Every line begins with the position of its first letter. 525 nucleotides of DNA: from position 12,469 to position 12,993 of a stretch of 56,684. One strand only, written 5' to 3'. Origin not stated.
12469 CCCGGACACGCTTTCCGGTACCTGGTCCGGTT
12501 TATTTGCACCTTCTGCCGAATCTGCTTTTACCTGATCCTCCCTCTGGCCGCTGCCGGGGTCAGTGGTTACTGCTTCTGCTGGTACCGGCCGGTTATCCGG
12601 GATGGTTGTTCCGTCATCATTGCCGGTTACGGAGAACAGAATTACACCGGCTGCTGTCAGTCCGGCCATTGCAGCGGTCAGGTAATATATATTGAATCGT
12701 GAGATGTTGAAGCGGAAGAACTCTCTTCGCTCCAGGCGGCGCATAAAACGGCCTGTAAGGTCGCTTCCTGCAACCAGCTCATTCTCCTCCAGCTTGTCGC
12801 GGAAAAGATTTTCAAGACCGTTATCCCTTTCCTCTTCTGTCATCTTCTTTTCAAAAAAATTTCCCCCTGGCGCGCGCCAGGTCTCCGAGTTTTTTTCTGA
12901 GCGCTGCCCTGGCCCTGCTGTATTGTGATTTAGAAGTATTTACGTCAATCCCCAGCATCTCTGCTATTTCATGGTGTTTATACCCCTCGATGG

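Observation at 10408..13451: ECF sigma + anti-sigma/T9SS-cargo hybrid + cognate PorP: candidate secretion-coupled signalling system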

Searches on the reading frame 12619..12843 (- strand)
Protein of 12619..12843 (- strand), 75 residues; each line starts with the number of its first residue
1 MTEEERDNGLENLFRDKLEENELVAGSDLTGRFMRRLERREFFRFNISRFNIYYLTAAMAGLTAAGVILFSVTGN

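Call 27: find_homologous_proteins(query=A2, max_evalue=0.001)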
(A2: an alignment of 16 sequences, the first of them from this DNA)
Query A2 (16 sequences) (75 aa, profile of the alignment): 21 proteins with E <= 0.001 among 3259 candidates.
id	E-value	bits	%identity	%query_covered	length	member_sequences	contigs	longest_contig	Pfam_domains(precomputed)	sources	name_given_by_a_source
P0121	7.2e-29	117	80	100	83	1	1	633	-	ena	-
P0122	1.6e-26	109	73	100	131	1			-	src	-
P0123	8.8e-26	107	69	99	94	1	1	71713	-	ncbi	-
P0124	1.9e-24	103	76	96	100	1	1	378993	-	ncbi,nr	ncbi:MAG: hypothetical protein MZV63_54945 [Marinilabiliales bacterium]|nr:hypothetical protein [Mar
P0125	7.1e-22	95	-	-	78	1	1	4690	-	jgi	jgi:hypothetical protein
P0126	3.4e-18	83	-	-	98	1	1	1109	-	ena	-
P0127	1.9e-17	80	-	-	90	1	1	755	-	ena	-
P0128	1.4e-16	78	90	64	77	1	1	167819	-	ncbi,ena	-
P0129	1.2e-14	71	-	-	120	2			-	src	-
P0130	5.2e-14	69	-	-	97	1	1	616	-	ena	-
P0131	5.5e-14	69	-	-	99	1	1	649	-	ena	-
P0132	8.6e-13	65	-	-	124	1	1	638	-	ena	-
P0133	9.0e-13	65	-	-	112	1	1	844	-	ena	-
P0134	4.1e-12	63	-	-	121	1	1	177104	-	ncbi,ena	-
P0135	5.1e-11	60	-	-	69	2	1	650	-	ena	-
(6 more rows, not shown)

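Call 31: search_protein_families(library=pfam, proteins=[window:12619-12843:-], max_evalue=10)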
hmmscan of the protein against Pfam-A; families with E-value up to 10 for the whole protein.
seq(75 aa): 0 families

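Call 41: search_protein_representatives(alignment_id=A3)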
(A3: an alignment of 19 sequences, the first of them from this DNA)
Query: 19 sequences, 74 profile positions. Proteins with E-value up to 0.001 (for the whole library): 586; up to 1e-10: 70; up to 1e-30: 0. The best 150 are listed.
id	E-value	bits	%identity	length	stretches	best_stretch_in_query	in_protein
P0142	1.5e-27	111.4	-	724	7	12-40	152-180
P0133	5.2e-26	106.5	-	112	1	1-73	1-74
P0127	3.6e-25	103.8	-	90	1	1-73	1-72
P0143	3.8e-24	100.5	-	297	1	1-73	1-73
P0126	6.0e-24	99.9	-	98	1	4-72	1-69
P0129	1.2e-23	99.0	-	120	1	3-73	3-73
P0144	1.7e-23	98.4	-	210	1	3-73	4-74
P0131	8.9e-23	96.1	-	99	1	4-72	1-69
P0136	9.3e-23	96.1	-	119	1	3-73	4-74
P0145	4.1e-22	94.0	-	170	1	3-71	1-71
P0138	5.6e-22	93.6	-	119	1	4-73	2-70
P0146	6.9e-21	90.1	-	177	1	2-72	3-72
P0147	8.6e-20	86.6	-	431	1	1-72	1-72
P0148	2.3e-19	85.2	-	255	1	4-72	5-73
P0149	3.6e-19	84.6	-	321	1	2-72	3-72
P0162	3.3e-16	75.1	-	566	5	10-72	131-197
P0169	3.0e-15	72.0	-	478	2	4-62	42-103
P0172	1.1e-14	70.2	-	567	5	6-39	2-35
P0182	2.3e-13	66.0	-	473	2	5-66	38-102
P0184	8.1e-13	64.2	-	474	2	7-40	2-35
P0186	1.4e-12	63.5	-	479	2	4-40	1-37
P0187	1.8e-12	63.1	-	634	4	7-58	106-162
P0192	2.3e-11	59.5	-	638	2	6-64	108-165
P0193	2.9e-11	59.2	-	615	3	6-58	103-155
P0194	3.1e-11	59.2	-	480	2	8-66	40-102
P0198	8.3e-11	57.8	-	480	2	6-63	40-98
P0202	1.8e-10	56.7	-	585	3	5-48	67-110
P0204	2.4e-10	56.3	-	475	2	8-63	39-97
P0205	3.2e-10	55.9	-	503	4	9-38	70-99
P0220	3.3e-09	52.7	-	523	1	1-63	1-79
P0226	2.3e-08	50.0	-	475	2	9-72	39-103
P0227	2.4e-08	49.9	-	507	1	4-57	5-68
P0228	2.5e-08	49.8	-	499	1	2-57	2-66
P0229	2.6e-08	49.8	-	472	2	3-64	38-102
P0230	2.7e-08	49.7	-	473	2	7-65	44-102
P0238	5.4e-08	48.8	-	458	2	7-39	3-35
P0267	5.9e-07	45.4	-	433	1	4-62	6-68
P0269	6.5e-07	45.3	-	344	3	7-40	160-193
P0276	1.0e-06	44.7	-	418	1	1-57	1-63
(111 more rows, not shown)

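Call 46: search_protein_families(library=pfam, alignment_id=A5, max_evalue=0.001)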
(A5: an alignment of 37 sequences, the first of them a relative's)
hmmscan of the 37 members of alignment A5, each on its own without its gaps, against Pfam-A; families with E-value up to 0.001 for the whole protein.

A. member 1, P0147 (431 aa): 3 families
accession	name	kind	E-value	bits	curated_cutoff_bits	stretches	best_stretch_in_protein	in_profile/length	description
PF18911.6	PKD_4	-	5.2e-27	94.2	27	2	283-331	32-81/85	PKD domain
PF00801.26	PKD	-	3.7e-19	68.9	23.5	2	285-327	29-73/80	PKD domain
PF13585.12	CHU_C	-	1.7e-06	28.5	27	1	345-429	5-86/86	CHU_C Type IX secretion signal domain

B. families by the number of members that match (of 37 scanned): 10 families
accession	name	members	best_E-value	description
PF18911.6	PKD_4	30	1.1e-29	PKD domain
PF00801.26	PKD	28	2.9e-23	PKD domain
PF13585.12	CHU_C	23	1.1e-17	CHU_C Type IX secretion signal domain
PF16820.11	PKD_3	6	1.5e-07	PKD-like domain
PF13568.12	OMP_b-brl_2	5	4.5e-09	Outer membrane protein beta-barrel domain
PF13505.12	OMP_b-brl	4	1.2e-08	Outer membrane protein beta-barrel domain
PF08329.16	ChitinaseA_N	2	0.00029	Chitinase A, N-terminal domain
PF06832.18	BiPBP_C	1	0.00023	Penicillin-Binding Protein C-terminus Family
PF06082.17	YjbH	1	0.00064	Exopolysaccharide biosynthesis protein YbjH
PF03922.20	OmpW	1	0.00092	OmpW family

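Call 47: search_protein_families(library=pfam, alignment_id=A6, max_evalue=0.001)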
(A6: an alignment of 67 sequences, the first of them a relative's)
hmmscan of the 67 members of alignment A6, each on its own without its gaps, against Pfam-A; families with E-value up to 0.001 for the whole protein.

A. member 1, P0142 (724 aa): 2 families
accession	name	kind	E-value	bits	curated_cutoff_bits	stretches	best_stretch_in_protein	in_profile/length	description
PF13568.12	OMP_b-brl_2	-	1.9e-06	28.5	27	1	534-703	34-172/175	Outer membrane protein beta-barrel domain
PF13505.12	OMP_b-brl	-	3.6e-05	24.4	28.7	1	518-719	24-172/175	Outer membrane protein beta-barrel domain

B. families by the number of members that match (of 67 scanned): 15 families
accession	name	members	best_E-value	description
PF13568.12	OMP_b-brl_2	34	7.5e-14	Outer membrane protein beta-barrel domain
PF13505.12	OMP_b-brl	22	9e-09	Outer membrane protein beta-barrel domain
PF18911.6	PKD_4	11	3.1e-18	PKD domain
PF13585.12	CHU_C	11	1.2e-16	CHU_C Type IX secretion signal domain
PF00801.26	PKD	10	4.3e-18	PKD domain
PF11751.14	PorP_SprF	6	1e-23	Type IX secretion system membrane protein PorP/SprF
PF16820.11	PKD_3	2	2.7e-07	PKD-like domain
PF10312.14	Cactin_mid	1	0.00015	Conserved mid region of cactin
PF13860.13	FlgD_ig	1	0.00024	FlgD Ig-like domain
PF13895.12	Ig_2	1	0.0004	Immunoglobulin domain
PF08329.16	ChitinaseA_N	1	0.0004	Chitinase A, N-terminal domain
PF08831.15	MHCassoc_trimer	1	0.00042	Class II MHC-associated invariant chain trimerisation domain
PF18719.7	ArlS_N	1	0.00043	ArlS sensor domain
PF05133.19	SPP1_portal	1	0.00049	Phage portal protein, SPP1 Gp6-like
PF18981.6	InlK_D3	1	0.00081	Internalin K domain (D3/D4)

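Call 50: find_encoding_contigs(protein=P0187, flank=4000, max_places=2)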
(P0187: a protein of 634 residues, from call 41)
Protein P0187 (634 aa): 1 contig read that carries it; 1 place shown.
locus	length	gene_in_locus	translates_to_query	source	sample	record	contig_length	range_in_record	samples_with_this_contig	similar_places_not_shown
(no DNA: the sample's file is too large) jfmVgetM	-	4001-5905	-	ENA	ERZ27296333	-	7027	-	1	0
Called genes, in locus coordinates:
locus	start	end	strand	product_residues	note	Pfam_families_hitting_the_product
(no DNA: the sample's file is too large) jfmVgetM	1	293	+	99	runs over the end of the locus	-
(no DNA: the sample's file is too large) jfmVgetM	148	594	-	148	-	PF04342:DMT_6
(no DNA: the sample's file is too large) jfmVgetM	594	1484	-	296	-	PF00561:Abhydrolase_1, PF12146:Hydrolase_4, PF12697:Abhydrolase_6 (weak), PF02129:Peptidase_S15 (weak)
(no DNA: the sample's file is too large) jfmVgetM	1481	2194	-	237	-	-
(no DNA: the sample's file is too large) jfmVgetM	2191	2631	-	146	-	PF00293:NUDIX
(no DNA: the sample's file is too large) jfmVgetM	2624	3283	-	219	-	PF05430:Methyltransf_30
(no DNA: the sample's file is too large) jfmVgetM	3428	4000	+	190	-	PF07638:Sigma70_ECF, PF04542:Sigma70_r2, PF08281:Sigma70_r4_2, PF04545:Sigma70_r4 (weak)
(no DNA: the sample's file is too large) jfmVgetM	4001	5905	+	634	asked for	PF11751:PorP_SprF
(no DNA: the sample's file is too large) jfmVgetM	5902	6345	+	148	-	?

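Call 51: find_encoding_contigs(protein=P0193, flank=4000, max_places=2)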
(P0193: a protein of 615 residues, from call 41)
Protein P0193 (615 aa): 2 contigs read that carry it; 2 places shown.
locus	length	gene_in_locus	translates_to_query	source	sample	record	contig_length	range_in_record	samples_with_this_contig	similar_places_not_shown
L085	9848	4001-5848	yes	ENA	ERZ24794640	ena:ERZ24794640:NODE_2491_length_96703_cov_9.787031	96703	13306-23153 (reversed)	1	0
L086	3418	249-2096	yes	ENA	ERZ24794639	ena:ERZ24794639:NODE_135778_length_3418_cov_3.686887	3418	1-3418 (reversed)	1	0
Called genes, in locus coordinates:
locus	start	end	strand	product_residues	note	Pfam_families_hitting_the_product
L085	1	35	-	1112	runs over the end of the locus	PF05140:ResB, PF01578:Cytochrom_C_asm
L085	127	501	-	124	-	PF00072:Response_reg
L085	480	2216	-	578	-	PF20967:MASE7 (weak), PF00072:Response_reg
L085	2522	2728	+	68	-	PF18962:Por_Secre_tail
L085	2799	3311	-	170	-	PF14902:DUF4494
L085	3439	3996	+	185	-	PF07638:Sigma70_ECF, PF04542:Sigma70_r2, PF08281:Sigma70_r4_2, PF04545:Sigma70_r4 (weak)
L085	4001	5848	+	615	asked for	PF11751:PorP_SprF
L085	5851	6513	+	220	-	PF13585:CHU_C (weak)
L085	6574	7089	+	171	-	PF25589:DUF7935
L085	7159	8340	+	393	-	PF02424:ApbE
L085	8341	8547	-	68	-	-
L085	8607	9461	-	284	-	PF01842:ACT, PF00551:Formyl_trans_N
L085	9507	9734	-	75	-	PF13459:Fer4_15, PF13370:Fer4_13, PF12838:Fer4_7 (weak)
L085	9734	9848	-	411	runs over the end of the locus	PF01136:Peptidase_U32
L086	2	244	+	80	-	?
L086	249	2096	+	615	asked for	PF11751:PorP_SprF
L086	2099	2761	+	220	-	PF13585:CHU_C (weak)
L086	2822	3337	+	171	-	PF25589:DUF7935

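Call 53: list_cluster_members(proteins=[P0169, P0182, P0184, P0186, P0194, P0198, P0204, P0226, P0229, P0230])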
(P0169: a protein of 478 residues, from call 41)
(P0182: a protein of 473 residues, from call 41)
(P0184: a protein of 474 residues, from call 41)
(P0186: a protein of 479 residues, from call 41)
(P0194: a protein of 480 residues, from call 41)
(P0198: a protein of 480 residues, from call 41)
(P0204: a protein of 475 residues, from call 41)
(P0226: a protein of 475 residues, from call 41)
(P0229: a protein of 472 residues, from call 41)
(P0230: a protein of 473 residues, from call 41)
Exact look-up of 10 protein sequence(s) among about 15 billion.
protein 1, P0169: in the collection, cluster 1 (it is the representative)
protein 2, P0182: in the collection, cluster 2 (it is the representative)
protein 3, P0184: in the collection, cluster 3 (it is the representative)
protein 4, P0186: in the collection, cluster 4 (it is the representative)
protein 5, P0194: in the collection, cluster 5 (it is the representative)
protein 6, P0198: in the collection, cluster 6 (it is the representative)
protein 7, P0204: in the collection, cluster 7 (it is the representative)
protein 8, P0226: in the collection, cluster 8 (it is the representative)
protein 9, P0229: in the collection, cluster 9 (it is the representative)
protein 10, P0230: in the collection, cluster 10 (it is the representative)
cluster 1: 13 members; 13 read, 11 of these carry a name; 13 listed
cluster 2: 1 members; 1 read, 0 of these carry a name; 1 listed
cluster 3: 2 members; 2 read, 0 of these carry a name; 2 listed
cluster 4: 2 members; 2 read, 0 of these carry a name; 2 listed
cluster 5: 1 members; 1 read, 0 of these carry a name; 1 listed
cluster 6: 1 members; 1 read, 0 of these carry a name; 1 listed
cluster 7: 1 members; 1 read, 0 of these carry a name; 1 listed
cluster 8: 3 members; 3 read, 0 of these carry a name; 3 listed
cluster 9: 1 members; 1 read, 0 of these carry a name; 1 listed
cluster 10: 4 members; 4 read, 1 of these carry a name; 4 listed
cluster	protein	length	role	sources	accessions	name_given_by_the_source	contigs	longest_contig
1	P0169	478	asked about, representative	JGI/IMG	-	gliding motility-associated-like protein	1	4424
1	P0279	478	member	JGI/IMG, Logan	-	gliding motility-associated-like protein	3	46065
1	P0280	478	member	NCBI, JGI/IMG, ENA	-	gliding motility-associated-like protein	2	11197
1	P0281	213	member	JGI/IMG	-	gliding motility-associated-like protein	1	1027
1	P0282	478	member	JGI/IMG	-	gliding motility-associated-like protein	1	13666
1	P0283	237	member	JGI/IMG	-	gliding motility-associated-like protein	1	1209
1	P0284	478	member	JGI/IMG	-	gliding motility-associated-like protein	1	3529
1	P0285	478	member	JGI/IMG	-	gliding motility-associated-like protein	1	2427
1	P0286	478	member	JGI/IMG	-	gliding motility-associated-like protein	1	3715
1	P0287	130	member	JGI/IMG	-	gliding motility-associated-like protein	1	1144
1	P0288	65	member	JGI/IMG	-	gliding motility-associated-like protein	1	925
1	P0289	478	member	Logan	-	-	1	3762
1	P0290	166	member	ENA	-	-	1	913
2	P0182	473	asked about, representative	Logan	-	-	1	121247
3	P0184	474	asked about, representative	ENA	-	-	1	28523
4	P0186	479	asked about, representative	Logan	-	-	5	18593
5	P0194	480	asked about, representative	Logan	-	-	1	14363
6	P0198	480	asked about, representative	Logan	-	-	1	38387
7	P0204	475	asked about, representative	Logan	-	-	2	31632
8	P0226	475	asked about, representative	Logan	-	-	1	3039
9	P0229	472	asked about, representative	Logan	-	-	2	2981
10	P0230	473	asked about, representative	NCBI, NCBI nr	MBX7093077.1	MAG: gliding motility-associated C-terminal domain-containing protein [Flavobacteriales ... | gliding motility-associated C-terminal domain-containing protein [Flavobacteriales ...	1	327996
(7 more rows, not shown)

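Call 55: find_encoding_contigs(protein=P0228, flank=3000, max_places=2)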
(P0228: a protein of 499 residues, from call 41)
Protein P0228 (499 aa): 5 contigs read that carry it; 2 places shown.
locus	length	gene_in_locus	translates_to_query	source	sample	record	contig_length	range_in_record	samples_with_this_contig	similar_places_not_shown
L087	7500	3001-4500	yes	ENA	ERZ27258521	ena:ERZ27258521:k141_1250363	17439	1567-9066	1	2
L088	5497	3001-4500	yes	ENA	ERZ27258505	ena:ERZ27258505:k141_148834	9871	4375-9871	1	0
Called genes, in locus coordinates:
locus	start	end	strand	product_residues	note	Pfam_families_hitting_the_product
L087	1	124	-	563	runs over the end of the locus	?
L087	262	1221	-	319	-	PF02562:PhoH, PF13604:AAA_30 (weak), PF13245:AAA_19 (weak)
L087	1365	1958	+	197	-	PF07638:Sigma70_ECF, PF04542:Sigma70_r2, PF08281:Sigma70_r4_2, PF04545:Sigma70_r4 (weak)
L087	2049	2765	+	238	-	PF06966:DUF1295, PF04191:PEMT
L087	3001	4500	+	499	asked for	PF13505:OMP_b-brl (faint), PF13568:OMP_b-brl_2 (faint)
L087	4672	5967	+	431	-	PF00202:Aminotran_3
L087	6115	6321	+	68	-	-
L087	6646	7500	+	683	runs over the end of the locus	PF13573:SprB, PF18962:Por_Secre_tail (weak)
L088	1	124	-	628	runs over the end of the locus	PF13687:DUF4153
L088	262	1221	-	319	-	PF02562:PhoH, PF13604:AAA_30 (weak), PF13245:AAA_19 (weak)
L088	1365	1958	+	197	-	PF07638:Sigma70_ECF, PF04542:Sigma70_r2, PF08281:Sigma70_r4_2, PF04545:Sigma70_r4 (weak)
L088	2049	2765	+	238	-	PF06966:DUF1295, PF04191:PEMT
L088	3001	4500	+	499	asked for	PF13505:OMP_b-brl (faint), PF13568:OMP_b-brl_2 (faint)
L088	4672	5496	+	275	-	?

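Call 56: find_encoding_contigs(protein=P0162, flank=3000, max_places=2)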
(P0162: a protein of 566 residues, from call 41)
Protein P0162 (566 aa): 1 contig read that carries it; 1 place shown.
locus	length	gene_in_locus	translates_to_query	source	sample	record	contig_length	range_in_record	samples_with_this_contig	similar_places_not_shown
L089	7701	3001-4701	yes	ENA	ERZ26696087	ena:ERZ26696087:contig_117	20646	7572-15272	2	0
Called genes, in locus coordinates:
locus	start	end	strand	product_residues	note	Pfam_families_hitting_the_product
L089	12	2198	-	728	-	PF04851:ResIII, PF00270:DEAD, PF00271:Helicase_C, PF16124:RecQ_Zn_bind, PF09382:RQC, PF00570:HRDC, PF21220:RecQ-1-like_HTH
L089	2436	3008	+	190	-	PF07638:Sigma70_ECF, PF04542:Sigma70_r2, PF08281:Sigma70_r4_2, PF04545:Sigma70_r4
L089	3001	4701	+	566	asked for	PF13568:OMP_b-brl_2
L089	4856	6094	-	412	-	PF18962:Por_Secre_tail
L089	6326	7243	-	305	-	PF01073:3Beta_HSD, PF01370:Epimerase, PF02719:Polysacc_synt_2, PF04321:RmlD_sub_bind, PF13460:NAD_binding_10, PF16363:GDP_Man_Dehyd, PF07993:NAD_binding_4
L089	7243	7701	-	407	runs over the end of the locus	-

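Call 57: list_cluster_members(proteins=[P0142, P0162, P0172, P0205, P0220, P0227, P0228, P0238, P0267, P0276])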
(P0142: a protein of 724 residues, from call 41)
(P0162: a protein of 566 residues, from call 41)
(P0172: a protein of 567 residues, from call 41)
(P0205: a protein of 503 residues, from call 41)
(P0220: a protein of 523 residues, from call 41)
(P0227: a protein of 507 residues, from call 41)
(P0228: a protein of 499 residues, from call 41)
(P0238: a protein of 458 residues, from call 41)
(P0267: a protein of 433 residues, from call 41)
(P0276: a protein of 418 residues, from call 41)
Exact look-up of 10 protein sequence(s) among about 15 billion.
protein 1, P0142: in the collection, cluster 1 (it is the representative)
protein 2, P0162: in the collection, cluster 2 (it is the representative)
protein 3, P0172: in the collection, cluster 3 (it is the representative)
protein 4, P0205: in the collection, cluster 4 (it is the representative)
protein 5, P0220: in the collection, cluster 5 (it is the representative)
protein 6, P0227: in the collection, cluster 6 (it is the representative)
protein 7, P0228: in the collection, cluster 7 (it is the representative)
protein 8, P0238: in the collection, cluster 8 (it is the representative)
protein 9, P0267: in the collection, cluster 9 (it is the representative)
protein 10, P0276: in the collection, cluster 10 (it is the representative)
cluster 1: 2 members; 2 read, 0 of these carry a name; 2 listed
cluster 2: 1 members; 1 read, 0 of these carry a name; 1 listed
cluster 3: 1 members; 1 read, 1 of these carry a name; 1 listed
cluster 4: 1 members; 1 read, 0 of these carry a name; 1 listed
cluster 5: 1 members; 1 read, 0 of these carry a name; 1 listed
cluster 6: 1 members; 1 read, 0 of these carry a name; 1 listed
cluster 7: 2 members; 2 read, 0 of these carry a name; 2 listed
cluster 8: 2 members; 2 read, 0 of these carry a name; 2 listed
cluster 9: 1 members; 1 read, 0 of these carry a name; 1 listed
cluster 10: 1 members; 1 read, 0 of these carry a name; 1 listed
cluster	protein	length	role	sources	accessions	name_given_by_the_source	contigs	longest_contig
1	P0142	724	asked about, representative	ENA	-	-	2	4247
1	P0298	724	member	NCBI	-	-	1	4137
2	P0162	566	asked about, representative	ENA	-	-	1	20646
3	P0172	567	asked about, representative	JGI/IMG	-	hypothetical protein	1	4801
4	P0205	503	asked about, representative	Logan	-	-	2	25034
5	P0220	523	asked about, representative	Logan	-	-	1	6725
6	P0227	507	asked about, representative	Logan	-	-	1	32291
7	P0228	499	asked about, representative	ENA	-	-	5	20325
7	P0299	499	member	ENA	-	-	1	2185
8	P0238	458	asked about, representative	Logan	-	-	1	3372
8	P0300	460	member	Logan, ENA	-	-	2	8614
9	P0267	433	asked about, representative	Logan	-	-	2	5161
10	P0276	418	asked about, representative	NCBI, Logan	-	-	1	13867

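Call 76: search_protein_families(library=pfam, proteins=[P0192, P0202, P0149, P0269, L085:5851-6513:+, L085:4001-5848:+], max_evalue=0.01)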
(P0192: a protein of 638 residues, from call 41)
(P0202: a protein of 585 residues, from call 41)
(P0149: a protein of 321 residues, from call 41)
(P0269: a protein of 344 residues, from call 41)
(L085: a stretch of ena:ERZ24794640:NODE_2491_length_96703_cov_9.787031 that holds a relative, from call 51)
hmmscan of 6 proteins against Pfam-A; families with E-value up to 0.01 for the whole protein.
P0192 (638 aa): 0 families

P0202 (585 aa): 1 family
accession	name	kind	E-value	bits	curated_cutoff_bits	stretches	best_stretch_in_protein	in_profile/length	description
PF11751.14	PorP_SprF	-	8.4e-05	22.7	22.3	1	310-558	20-256/273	Type IX secretion system membrane protein PorP/SprF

P0149 (321 aa): 2 families
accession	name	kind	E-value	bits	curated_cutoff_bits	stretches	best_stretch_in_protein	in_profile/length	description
PF18911.6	PKD_4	-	6.3e-12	45.8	27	1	187-241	11-69/85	PKD domain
PF00801.26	PKD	-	2.2e-07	31.2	23.5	1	192-239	13-64/80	PKD domain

P0269 (344 aa): 1 family
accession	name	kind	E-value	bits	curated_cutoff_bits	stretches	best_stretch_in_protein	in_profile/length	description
PF21354.3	STAT_linker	-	0.0057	17.5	27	0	21-50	9-38/78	Signal transducer and activator of transcription, linker domain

L085:5851-6513:+ (220 aa): 1 family
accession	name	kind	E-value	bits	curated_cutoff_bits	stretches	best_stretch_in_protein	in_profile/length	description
PF13585.12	CHU_C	-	1.5e-06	28.6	27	1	134-216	2-84/86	CHU_C Type IX secretion signal domain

L085:4001-5848:+ (615 aa): 2 families
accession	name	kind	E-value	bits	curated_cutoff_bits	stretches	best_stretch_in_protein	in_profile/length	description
PF11751.14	PorP_SprF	-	2.3e-13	50.8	22.3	1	339-593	20-261/273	Type IX secretion system membrane protein PorP/SprF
PF10312.14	Cactin_mid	-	0.00015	22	23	0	3-31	154-181/194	Conserved mid region of cactin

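Call 78: find_encoding_contigs(protein=P0230, flank=10000, max_places=1)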
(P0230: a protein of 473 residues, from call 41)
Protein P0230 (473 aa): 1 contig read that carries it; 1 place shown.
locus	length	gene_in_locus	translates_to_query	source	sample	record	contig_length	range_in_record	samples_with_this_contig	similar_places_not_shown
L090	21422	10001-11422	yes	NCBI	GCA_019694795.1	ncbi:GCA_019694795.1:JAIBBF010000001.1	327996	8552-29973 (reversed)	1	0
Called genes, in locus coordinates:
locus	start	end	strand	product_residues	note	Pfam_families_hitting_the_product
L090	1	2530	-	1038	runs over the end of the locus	PF21760:SecD_1st, PF22599:SecDF_P1_head, PF02355:SecD_SecF_C, PF07549:Sec_GG (weak), PF02355:SecD_SecF_C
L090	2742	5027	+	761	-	PF01839:FG-GAP (faint), PF13517:FG-GAP_3, PF18962:Por_Secre_tail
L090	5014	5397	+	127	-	-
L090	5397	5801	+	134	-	PF04134:DCC1-like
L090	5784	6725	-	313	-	PF07611:DUF1574 (faint)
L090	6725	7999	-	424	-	PF03062:MBOAT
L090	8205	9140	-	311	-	PF00056:Ldh_1_N, PF02866:Ldh_1_C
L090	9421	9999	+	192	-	PF07638:Sigma70_ECF (weak), PF04542:Sigma70_r2, PF08281:Sigma70_r4_2, PF04545:Sigma70_r4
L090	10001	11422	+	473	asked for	PF00801:PKD (faint), PF18911:PKD_4, PF13585:CHU_C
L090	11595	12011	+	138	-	-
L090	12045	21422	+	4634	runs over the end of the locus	PF13573:SprB, PF13573:SprB (weak), PF00801:PKD, PF18911:PKD_4, PF13573:SprB, PF00801:PKD (weak), PF18911:PKD_4, PF13585:CHU_C, +2 more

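Call 79: find_encoding_contigs(protein=P0182, flank=10000, max_places=1)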
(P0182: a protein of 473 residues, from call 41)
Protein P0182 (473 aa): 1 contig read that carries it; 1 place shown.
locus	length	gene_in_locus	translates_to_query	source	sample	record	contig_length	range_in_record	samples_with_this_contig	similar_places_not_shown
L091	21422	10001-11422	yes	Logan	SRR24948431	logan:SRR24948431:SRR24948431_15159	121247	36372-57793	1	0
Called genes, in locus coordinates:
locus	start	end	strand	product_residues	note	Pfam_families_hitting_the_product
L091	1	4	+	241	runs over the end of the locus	PF01113:DapB_N, PF05173:DapB_C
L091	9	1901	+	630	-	PF18936:DUF5684, PF10502:Peptidase_S26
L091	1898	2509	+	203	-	PF08889:WbqC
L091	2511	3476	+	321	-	PF19580:Exo_endo_phos_3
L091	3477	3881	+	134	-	-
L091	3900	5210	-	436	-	-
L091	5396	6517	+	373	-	PF07291:MauE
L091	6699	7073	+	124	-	-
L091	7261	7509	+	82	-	PF03693:ParD_antitoxin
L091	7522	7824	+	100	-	PF05016:ParE_toxin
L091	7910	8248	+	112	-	PF13392:HNH_3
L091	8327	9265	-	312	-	PF00056:Ldh_1_N, PF03721:UDPG_MGDP_dh_N (weak), PF02866:Ldh_1_C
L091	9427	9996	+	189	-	PF07638:Sigma70_ECF (weak), PF04542:Sigma70_r2, PF08281:Sigma70_r4_2, PF04545:Sigma70_r4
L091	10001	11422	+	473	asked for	-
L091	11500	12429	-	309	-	PF08885:GSCFA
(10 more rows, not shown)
